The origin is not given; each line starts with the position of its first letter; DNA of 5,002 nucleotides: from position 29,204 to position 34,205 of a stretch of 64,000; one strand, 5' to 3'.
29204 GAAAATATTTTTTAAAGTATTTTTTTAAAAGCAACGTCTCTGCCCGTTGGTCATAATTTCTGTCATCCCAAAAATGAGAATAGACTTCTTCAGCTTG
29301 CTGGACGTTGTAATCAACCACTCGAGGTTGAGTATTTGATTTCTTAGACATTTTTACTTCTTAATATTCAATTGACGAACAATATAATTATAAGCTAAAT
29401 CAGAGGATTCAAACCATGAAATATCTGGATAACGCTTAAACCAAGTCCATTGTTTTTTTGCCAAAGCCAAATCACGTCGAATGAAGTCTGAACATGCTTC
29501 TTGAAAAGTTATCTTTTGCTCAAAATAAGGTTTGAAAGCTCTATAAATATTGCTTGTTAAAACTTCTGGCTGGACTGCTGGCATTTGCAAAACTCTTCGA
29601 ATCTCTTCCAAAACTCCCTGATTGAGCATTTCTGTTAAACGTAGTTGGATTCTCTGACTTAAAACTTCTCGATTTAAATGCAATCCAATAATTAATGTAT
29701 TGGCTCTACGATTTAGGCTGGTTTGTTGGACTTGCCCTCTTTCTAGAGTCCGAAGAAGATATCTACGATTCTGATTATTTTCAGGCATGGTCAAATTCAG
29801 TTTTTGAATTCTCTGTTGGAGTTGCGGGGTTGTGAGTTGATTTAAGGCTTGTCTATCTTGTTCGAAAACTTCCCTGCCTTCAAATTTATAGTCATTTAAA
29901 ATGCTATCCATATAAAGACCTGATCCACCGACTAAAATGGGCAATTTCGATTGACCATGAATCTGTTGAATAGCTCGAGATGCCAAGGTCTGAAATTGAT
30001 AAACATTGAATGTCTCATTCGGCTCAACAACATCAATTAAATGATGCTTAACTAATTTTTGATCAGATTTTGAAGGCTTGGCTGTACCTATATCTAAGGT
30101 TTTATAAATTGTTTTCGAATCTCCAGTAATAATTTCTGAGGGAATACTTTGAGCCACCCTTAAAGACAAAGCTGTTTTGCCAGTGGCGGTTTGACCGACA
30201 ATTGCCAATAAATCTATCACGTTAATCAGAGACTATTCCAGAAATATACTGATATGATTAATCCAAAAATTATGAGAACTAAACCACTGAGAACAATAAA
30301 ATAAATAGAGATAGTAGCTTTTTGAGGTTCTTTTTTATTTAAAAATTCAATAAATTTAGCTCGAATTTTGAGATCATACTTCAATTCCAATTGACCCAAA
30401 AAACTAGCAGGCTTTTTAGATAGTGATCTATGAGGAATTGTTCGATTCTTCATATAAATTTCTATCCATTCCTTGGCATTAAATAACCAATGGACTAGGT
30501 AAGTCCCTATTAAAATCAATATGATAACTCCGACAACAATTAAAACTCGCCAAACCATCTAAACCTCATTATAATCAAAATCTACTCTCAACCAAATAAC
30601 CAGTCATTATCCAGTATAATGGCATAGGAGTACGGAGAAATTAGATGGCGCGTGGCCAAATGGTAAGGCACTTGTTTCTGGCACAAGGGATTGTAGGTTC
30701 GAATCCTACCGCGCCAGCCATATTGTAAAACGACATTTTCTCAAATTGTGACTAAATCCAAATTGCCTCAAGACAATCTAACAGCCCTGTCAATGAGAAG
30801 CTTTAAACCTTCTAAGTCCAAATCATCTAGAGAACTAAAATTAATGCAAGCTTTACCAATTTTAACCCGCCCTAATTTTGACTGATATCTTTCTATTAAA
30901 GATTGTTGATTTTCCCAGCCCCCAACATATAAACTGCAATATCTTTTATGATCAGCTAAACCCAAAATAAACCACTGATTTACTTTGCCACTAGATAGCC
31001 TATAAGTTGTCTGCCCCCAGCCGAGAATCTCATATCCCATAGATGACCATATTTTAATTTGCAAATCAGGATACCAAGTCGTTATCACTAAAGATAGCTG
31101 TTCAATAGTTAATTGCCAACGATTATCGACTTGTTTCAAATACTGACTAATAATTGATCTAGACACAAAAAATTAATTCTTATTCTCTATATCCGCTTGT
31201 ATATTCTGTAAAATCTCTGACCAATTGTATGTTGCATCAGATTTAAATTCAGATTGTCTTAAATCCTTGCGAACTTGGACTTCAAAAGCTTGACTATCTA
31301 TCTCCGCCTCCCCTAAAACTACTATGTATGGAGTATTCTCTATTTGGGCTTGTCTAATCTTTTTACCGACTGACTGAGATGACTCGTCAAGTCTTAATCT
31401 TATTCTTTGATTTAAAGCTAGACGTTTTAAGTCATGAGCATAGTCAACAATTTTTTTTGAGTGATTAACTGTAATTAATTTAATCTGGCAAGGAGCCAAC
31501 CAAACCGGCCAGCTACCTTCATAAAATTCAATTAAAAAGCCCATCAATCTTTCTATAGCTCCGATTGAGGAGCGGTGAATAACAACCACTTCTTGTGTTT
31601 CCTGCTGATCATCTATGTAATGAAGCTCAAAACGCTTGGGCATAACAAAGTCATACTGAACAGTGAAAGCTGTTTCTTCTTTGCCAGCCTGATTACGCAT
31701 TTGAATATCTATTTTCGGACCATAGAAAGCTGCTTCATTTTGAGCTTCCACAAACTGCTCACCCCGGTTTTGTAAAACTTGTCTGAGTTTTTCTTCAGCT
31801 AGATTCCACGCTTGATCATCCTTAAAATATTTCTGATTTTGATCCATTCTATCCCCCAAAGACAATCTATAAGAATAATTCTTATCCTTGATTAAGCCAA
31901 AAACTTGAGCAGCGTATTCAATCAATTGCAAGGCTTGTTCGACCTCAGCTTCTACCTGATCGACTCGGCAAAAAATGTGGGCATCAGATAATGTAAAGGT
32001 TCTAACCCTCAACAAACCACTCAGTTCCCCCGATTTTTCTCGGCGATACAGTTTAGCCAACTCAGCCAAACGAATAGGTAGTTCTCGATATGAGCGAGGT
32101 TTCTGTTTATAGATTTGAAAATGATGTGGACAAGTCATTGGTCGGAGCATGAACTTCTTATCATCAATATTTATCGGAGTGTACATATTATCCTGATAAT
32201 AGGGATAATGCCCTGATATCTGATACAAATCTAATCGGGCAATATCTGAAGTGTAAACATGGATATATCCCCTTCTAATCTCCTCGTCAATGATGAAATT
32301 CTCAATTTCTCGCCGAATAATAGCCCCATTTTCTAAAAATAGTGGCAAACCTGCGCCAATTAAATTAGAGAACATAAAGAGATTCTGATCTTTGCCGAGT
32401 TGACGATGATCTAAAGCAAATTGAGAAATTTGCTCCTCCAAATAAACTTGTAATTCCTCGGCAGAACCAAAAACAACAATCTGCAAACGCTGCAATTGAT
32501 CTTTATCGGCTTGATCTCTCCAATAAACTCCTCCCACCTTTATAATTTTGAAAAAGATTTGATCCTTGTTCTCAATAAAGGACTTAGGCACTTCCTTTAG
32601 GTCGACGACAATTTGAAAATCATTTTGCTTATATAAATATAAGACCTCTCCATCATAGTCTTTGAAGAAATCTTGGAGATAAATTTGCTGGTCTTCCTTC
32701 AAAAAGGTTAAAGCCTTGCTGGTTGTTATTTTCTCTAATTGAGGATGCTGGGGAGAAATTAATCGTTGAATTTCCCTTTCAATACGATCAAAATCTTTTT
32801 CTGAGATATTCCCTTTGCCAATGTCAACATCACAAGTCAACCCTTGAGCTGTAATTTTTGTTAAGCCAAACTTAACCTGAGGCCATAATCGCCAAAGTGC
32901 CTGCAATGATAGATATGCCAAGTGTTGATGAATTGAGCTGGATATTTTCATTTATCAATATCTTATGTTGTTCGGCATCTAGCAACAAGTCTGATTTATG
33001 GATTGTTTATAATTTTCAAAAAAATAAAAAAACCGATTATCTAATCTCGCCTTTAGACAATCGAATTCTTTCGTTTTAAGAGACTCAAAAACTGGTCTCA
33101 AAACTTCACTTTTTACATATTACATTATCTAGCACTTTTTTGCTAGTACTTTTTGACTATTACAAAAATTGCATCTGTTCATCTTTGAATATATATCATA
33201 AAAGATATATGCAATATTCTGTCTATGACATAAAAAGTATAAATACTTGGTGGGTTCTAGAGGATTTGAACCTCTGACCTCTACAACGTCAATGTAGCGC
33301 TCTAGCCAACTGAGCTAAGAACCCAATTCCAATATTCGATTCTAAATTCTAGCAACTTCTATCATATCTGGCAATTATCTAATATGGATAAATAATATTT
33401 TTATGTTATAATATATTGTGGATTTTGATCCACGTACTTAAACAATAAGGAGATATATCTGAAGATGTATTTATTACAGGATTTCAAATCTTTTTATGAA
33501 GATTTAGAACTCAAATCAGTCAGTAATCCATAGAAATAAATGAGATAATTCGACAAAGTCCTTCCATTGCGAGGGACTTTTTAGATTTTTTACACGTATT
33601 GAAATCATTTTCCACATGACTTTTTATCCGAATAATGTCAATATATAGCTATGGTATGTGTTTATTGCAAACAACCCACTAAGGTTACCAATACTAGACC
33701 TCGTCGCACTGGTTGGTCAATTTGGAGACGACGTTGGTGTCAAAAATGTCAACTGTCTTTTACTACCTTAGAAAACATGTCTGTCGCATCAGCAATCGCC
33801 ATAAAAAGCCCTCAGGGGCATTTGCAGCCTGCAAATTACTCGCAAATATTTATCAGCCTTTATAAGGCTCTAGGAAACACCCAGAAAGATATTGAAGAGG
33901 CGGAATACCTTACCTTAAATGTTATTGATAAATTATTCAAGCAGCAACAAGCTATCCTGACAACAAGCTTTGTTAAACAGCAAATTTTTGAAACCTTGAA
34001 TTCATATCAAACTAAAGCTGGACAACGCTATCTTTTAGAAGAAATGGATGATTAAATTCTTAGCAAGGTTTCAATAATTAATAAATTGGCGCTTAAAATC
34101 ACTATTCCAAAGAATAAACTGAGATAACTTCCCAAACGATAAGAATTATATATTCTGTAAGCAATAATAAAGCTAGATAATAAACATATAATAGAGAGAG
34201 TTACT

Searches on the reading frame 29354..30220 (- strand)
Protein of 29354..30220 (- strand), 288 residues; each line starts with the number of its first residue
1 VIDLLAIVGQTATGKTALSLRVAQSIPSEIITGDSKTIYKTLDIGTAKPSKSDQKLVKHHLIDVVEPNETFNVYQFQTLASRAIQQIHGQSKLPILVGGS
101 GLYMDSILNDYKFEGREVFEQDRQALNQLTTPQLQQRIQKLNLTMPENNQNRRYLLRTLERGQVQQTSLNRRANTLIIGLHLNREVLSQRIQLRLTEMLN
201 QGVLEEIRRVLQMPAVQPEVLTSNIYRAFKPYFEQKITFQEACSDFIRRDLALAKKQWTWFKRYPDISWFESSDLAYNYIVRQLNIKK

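Call 32: search_protein_families(library=pfam, proteins=[window:29354-30220:-], max_evalue=0.001)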
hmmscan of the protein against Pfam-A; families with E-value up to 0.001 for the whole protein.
window:29354-30220:- (288 aa): 2 families
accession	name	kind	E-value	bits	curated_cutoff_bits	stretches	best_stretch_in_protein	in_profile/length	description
PF01715.23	IPPT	-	7.8e-54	183.4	23.6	1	38-263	2-242/243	IPP transferase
PF01745.22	IPT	-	4.2e-05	23.5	20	1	3-126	2-125/233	Isopentenyl transferase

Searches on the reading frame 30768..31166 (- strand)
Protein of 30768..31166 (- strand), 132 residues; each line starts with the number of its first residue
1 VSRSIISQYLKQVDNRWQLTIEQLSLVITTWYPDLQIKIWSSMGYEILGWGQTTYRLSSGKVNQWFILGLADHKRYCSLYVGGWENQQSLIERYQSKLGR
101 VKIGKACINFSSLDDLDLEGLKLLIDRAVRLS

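Call 32: search_protein_families(library=pfam, proteins=[window:30768-31166:-], max_evalue=0.001)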
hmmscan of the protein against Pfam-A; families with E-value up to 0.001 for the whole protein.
window:30768-31166:- (132 aa): 1 family
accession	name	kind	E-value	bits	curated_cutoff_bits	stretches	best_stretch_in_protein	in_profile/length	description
PF08818.16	DUF1801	-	3.2e-08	34.3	27.2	1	44-129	19-85/85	Domain of unknown function (DU1801)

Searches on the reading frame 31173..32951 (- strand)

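Call 32: search_protein_families(library=pfam, proteins=[window:31173-32951:-], max_evalue=0.001)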
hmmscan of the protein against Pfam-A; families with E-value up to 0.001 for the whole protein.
window:31173-32951:- (592 aa): 2 families
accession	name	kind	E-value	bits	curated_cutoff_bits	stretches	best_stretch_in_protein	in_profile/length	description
PF00587.30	tRNA-synt_2b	-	2.5e-34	119.3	29.3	1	264-475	8-177/179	tRNA synthetase class II core domain (G, H, P, S and T)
PF03129.25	HGTP_anticodon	-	4.6e-13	49.6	21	1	490-572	2-85/94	Anticodon binding domain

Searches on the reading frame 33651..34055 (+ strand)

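Call 32: search_protein_families(library=pfam, proteins=[window:33651-34055:+], max_evalue=0.001)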
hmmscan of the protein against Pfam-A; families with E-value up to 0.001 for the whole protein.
window:33651-34055:+ (134 aa): 1 family
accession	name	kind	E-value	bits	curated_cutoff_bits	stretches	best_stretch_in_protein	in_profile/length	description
PF22811.2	Zn_ribbon_NrdR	-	8.3e-12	45.3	27.2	1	1-41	1-42/42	Transcriptional repressor NrdR-like, N-terminal domain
